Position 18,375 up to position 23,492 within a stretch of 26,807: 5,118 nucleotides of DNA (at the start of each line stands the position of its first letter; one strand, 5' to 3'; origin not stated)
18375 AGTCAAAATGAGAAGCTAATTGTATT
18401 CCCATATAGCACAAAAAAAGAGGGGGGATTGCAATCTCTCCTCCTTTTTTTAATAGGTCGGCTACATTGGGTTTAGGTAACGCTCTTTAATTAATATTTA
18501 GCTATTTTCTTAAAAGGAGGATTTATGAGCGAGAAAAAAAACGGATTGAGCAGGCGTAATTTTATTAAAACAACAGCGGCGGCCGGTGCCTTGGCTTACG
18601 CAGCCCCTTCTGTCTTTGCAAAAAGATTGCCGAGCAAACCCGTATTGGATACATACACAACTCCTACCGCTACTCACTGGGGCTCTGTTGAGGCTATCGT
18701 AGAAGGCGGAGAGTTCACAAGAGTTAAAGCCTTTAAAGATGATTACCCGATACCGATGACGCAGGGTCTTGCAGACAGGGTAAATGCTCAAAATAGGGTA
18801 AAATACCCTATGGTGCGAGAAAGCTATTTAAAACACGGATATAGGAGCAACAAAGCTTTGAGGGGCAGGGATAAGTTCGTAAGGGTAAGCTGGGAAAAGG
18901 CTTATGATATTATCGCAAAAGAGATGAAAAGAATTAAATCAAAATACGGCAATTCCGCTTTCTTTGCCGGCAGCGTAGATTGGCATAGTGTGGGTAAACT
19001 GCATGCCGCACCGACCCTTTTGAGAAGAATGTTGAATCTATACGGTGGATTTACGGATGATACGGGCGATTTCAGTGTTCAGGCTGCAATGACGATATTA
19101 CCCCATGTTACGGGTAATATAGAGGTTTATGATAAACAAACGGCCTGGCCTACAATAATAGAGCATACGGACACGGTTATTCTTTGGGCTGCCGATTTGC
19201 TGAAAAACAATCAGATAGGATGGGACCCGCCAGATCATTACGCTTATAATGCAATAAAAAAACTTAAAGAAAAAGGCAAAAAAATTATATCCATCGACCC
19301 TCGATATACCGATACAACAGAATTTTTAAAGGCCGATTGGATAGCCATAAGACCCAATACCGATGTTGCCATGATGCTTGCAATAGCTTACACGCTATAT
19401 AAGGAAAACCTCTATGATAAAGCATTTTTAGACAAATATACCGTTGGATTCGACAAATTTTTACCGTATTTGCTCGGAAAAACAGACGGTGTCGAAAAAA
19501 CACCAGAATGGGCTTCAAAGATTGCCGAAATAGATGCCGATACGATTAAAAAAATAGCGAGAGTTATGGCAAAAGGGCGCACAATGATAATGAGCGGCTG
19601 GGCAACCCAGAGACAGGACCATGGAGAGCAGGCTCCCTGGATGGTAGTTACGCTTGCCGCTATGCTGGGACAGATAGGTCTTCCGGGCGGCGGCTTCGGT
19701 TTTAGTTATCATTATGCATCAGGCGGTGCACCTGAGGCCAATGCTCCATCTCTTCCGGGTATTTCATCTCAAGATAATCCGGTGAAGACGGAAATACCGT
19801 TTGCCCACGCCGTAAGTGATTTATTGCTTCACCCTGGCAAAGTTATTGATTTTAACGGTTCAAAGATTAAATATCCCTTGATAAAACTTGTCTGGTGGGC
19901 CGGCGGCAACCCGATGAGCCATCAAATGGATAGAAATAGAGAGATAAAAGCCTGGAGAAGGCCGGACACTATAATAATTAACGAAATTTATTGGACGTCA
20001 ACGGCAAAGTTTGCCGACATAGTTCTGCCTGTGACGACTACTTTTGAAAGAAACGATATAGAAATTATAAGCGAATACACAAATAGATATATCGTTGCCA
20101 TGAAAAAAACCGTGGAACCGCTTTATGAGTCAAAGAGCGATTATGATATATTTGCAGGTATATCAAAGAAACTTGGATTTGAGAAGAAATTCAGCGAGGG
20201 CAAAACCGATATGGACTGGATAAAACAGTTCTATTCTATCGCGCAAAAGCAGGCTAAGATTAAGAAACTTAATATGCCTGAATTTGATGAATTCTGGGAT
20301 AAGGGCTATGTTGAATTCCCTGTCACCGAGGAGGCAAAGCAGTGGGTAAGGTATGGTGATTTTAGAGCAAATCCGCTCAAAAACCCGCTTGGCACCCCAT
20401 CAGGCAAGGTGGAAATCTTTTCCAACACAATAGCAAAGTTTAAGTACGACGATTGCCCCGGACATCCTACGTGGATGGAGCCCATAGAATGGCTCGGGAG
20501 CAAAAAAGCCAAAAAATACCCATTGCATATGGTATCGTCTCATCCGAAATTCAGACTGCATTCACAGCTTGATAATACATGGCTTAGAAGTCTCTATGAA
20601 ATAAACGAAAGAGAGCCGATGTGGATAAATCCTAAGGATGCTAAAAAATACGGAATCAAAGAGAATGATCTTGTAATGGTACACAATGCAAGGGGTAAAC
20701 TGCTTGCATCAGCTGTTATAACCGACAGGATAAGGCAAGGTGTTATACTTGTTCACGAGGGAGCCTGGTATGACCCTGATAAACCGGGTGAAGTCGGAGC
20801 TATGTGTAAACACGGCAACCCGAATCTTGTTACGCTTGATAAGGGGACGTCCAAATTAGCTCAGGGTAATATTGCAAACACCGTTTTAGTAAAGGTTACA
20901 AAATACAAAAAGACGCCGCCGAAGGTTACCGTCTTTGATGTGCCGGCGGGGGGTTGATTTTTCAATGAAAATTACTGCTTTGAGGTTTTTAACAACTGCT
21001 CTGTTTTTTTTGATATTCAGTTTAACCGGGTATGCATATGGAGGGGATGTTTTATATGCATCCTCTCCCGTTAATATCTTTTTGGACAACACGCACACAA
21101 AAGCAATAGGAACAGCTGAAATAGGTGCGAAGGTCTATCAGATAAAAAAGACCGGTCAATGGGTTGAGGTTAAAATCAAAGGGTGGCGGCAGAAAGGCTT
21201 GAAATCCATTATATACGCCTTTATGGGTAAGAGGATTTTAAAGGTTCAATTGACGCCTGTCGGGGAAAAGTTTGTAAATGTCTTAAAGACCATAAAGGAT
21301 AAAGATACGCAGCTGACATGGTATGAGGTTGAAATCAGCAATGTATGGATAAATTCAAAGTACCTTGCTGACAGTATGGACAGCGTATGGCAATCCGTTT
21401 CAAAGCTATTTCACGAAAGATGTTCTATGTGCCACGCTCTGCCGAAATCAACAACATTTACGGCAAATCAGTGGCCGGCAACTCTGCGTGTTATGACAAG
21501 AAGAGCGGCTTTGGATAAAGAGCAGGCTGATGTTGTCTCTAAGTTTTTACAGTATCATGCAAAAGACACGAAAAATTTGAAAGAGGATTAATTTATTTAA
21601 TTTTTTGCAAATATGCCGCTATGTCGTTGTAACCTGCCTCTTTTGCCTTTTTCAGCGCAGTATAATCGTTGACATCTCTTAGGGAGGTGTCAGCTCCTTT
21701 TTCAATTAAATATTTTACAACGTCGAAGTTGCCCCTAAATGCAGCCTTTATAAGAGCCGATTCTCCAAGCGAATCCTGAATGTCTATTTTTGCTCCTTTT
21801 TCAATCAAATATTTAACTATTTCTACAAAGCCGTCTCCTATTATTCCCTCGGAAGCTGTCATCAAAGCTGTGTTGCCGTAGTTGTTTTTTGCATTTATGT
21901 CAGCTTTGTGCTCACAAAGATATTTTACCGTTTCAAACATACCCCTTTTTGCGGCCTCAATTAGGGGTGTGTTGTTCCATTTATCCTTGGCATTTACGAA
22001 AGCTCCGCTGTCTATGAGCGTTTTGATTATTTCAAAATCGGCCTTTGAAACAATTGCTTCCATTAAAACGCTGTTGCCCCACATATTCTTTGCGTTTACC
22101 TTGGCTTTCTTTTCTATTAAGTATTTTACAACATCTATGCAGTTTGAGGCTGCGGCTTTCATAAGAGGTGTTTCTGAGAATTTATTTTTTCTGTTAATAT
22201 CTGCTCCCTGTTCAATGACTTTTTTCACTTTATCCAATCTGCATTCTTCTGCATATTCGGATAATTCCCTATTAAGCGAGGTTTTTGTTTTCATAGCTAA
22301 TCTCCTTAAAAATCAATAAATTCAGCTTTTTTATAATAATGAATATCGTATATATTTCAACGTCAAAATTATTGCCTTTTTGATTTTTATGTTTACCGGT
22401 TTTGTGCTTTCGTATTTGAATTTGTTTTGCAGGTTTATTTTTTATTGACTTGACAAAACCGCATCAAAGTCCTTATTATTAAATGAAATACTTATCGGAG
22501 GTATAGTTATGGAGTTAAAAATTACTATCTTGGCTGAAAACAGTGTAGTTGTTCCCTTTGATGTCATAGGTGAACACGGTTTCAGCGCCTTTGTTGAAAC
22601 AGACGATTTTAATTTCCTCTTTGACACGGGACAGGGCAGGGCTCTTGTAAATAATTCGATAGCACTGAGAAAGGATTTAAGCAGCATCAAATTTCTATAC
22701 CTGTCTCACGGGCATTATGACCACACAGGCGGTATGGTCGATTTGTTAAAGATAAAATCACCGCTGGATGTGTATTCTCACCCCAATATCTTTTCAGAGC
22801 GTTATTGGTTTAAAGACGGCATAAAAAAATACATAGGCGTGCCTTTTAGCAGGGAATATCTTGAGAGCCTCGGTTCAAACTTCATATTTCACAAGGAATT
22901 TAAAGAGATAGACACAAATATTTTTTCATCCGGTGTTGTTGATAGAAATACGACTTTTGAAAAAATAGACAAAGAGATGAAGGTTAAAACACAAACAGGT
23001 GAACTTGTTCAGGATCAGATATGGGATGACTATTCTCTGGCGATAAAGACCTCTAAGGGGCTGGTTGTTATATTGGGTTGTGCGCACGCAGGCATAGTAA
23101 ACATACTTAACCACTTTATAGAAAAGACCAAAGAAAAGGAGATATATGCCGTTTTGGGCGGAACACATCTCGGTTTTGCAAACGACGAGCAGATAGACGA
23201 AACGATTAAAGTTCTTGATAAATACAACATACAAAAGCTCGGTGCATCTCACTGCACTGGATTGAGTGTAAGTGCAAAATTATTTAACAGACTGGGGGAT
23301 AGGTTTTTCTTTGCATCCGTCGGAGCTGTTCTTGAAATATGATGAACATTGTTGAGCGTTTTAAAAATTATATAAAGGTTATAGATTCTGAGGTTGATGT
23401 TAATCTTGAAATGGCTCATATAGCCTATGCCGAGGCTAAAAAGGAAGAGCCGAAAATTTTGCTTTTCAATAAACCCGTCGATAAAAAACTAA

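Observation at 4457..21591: Respiratory supercluster linking N2O reduction, a Rieske/cyt b complex and an N-/S-oxide reductase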

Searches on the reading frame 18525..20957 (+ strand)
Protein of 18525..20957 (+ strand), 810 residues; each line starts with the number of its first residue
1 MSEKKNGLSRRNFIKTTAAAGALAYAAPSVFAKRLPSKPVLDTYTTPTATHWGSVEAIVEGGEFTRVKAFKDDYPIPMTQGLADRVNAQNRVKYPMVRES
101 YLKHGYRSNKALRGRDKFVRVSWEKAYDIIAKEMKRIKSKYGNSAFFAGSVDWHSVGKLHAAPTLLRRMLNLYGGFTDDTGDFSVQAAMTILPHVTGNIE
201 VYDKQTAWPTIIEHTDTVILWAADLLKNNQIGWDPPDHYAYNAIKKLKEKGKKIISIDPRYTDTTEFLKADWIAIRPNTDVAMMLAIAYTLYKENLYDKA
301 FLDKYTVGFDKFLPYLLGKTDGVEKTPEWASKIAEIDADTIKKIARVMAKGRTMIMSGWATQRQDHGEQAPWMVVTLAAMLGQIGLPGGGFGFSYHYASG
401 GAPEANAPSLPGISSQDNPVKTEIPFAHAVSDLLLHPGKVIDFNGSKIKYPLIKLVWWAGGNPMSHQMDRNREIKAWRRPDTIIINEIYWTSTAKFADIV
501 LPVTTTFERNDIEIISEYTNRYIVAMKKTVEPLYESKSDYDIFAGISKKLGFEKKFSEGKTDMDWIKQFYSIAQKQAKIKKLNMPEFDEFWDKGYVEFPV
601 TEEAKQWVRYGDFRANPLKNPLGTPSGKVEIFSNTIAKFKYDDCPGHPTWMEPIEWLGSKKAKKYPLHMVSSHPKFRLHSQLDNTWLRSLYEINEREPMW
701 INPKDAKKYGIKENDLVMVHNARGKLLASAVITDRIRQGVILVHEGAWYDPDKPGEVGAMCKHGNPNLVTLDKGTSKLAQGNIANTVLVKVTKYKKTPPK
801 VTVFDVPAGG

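Call 4: search_protein_families(library=pfam, proteins=[window:18525-20957:+], max_evalue=0.01)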
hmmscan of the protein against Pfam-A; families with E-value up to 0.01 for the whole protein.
window:18525-20957:+ (810 aa): 4 families
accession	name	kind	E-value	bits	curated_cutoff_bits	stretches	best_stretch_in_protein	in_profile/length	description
PF00384.28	Molybdopterin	-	3.1e-76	257.1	24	1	91-549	1-353/353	Molybdopterin oxidoreductase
PF01568.27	Molydop_binding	-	4.1e-27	94.8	26.8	1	667-787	1-109/110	Molydopterin dinucleotide binding domain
PF18364.6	Molybdopterin_N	-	8.8e-09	35.6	26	1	48-86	1-40/41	Molybdopterin oxidoreductase N-terminal domain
PF10518.14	TAT_signal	-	9.6e-05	22.6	22.7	1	8-24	2-18/21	TAT (twin-arginine translocation) pathway signal sequence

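Call 7: search_protein_families(library=ncbifam, proteins=[window:18525-20957:+], max_evalue=0.001)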
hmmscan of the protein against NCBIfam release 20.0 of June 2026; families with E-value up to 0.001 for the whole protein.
window:18525-20957:+ (810 aa): 26 families (the best 25 are shown)
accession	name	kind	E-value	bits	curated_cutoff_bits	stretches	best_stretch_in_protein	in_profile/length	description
TIGR00509.1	bisC_fam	subfamily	0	1097.1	1017.55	1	49-807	1-767/772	molybdopterin guanine dinucleotide-containing S/N-oxide reductase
NF011682.0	PRK15102.1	equivalog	2.6e-293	975.2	909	1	8-807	4-823/829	trimethylamine-N-oxide reductase TorA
TIGR02164.1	torA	equivalog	3.3e-279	928.6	1465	1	9-807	4-819/824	trimethylamine-N-oxide reductase TorA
TIGR02166.1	dmsA_ynfE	subfamily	2.7e-143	478.8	777.7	1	83-793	96-793/794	DMSO/selenate family reductase complex A subunit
NF011566.1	PRK14990.1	exception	8.8e-104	348.1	1600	1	83-793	111-813/814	dimethylsulfoxide reductase subunit A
NF041885.1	selenate_YnfE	exception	2.4e-99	333.3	1675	1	83-793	100-804/805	selenate/tellurate reductase subunit YnfE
NF041884.1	selenate_YnfF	exception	2.8e-89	300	1650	1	83-793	97-797/798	selenate/tellurate reductase subunit YnfF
TIGR01591.1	Fdh-alpha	equivalog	2.8e-61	207.5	666.25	3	242-572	175-500/672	formate dehydrogenase subunit alpha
NF012032.0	PRK15488.1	equivalog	2.9e-59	200.8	694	2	244-748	220-717/759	thiosulfate reductase PhsA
TIGR03479.1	DMSO_red_II_alp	subfamily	3e-42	144.7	984.75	4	473-551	568-644/913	molybdopterin-dependent oxidoreductase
NF047855.1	AssmNtatRedNasC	equivalog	6.7e-36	123.8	1100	2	113-557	84-511/708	assimilatory nitrate reductase catalytic subunit NasC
TIGR01580.1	narG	equivalog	6.5e-29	100.2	1084.15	3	481-597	766-875/1235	nitrate reductase subunit alpha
NF010055.0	PRK13532.1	equivalog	1.6e-24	86.2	904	2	8-307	3-292/830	nitrate reductase catalytic subunit NapA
TIGR01706.1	NAPA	equivalog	1.6e-23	82.9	930.55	2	8-307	2-292/830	periplasmic nitrate reductase subunit alpha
NF041783.2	mnquin_red_QrcB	equivalog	3.1e-15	55.4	440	1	114-389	116-364/695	menaquinone reductase molybdopterin-binding-like subunit QrcB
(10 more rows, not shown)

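Call 85: search_solved_structures(query=window:18525-20957:+, max_evalue=1e-50)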
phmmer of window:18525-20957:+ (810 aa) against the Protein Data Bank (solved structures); distinct sequences matched with E-value up to 1e-50: 10.
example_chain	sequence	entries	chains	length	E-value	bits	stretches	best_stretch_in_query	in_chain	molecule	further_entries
1eu1_A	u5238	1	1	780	2.2e-274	915.8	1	49-809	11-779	DIMETHYL SULFOXIDE REDUCTASE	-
1e18_A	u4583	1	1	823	2.6e-270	902.3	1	6-803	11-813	DMSO REDUCTASE.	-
4dmr_A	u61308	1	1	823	4.4e-270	901.6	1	6-803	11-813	DMSO REDUCTASE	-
1dmr_A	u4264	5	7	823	1.6e-269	899.7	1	6-803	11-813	DMSO REDUCTASE | Dimethyl sulfoxide/trimethylamine N-oxide reductase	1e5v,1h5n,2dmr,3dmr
1e60_A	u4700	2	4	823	1.7e-269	899.6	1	6-803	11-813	Dimethyl sulfoxide/trimethylamine N-oxide reductase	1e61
1dms_A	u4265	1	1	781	3.1e-269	898.7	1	45-803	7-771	DMSO REDUCTASE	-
7l5i_A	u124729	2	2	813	5.3e-257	858.3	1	42-807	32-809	Trimethylamine-N-oxide reductase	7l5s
9h4t_A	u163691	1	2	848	1.2e-233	781.1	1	35-807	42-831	Trimethylamine-N-oxide reductase 1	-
1tmo_A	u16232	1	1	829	2.9e-222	743.4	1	9-807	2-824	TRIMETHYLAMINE N-OXIDE REDUCTASE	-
4v4c_A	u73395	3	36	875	1.1e-67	232.1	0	450-794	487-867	Pyrogallol hydroxytransferase large subunit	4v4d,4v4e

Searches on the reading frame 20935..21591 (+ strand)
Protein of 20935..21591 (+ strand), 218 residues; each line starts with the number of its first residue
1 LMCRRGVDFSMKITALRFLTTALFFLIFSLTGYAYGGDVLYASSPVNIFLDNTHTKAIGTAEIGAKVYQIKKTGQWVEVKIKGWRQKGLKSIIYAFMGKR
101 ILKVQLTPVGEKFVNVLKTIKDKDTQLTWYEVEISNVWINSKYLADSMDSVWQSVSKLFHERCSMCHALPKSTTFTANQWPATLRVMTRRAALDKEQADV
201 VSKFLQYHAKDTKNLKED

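Call 4: search_protein_families(library=pfam, proteins=[window:20935-21591:+], max_evalue=0.01)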
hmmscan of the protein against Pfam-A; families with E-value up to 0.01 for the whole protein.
window:20935-21591:+ (218 aa): 1 family
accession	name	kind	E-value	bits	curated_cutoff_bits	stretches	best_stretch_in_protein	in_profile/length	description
PF09626.15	DHC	-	0.0034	18.8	22.2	1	160-214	2-60/116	Dihaem cytochrome c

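Call 7: search_protein_families(library=ncbifam, proteins=[window:20935-21591:+], max_evalue=0.001)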
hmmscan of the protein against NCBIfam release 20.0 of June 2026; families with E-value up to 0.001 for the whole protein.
window:20935-21591:+ (218 aa): 2 families
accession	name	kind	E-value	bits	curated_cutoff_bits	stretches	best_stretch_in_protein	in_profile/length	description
TIGR02162.1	torC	equivalog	1.6e-40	139.5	478.2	1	35-214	204-384/387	pentaheme c-type cytochrome TorC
NF011606.0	PRK15032.1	equivalog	1.2e-27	97.1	455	1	36-215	202-381/390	pentaheme c-type cytochrome TorC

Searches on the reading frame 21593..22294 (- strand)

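Call 4: search_protein_families(library=pfam, proteins=[window:21593-22294:-], max_evalue=0.01)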
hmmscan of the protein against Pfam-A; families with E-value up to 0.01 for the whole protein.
window:21593-22294:- (233 aa): 9 families
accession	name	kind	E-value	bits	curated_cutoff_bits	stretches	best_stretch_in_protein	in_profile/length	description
PF12796.13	Ank_2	-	1.7e-49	166.7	27.3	3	87-174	10-90/90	Ankyrin repeats (3 copies)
PF13637.12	Ank_4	-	2.6e-43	145.5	22.7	6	157-197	10-50/50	Ankyrin repeats (many copies)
PF00023.36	Ank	-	3.3e-40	134.3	21.1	5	107-138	2-33/33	Ankyrin repeat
PF13857.12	Ank_5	-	5.1e-29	100.5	27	3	100-144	9-53/56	Ankyrin repeats (many copies)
PF13606.12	Ank_3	-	2.6e-27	91.9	22.3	3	41-68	3-30/30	Ankyrin repeat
PF24521.3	Ank_KRIT1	-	0.00015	22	80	0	100-166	44-107/149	KRIT1 ankyrin-repeats domain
PF16468.10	DUF5049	-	0.0015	18.8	28.7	0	113-132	29-48/57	Domain of unknown function (DUF5049)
PF23745.1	ANK_LRRK2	-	0.0026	18.1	27.5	0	18-60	42-84/130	LRRK2 ANK repeat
PF03720.21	UDPG_MGDP_dh_C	-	0.0037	18.1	30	0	157-184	20-47/103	UDP-glucose/GDP-mannose dehydrogenase family, UDP binding domain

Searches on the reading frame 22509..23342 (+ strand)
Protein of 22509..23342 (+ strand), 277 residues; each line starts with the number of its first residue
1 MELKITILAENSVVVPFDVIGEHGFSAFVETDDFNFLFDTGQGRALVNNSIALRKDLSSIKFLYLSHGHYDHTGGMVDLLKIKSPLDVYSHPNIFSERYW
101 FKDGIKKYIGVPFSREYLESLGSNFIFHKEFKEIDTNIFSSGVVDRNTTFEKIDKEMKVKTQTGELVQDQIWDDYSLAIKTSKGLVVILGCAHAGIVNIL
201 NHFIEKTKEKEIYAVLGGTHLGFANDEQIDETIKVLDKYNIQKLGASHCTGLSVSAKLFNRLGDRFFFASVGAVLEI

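Call 5: search_protein_families(library=pfam, proteins=[window:22509-23342:+], max_evalue=0.001)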
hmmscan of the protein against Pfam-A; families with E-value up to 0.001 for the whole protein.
window:22509-23342:+ (277 aa): 2 families
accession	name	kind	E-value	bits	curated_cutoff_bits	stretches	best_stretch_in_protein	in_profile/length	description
PF00753.33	Lactamase_B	-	1.1e-10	42.3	22.7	1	23-125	5-98/196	Metallo-beta-lactamase superfamily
PF12706.13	Lactamase_B_2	-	6.9e-07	29.5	27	1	35-93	2-65/200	Beta-lactamase superfamily domain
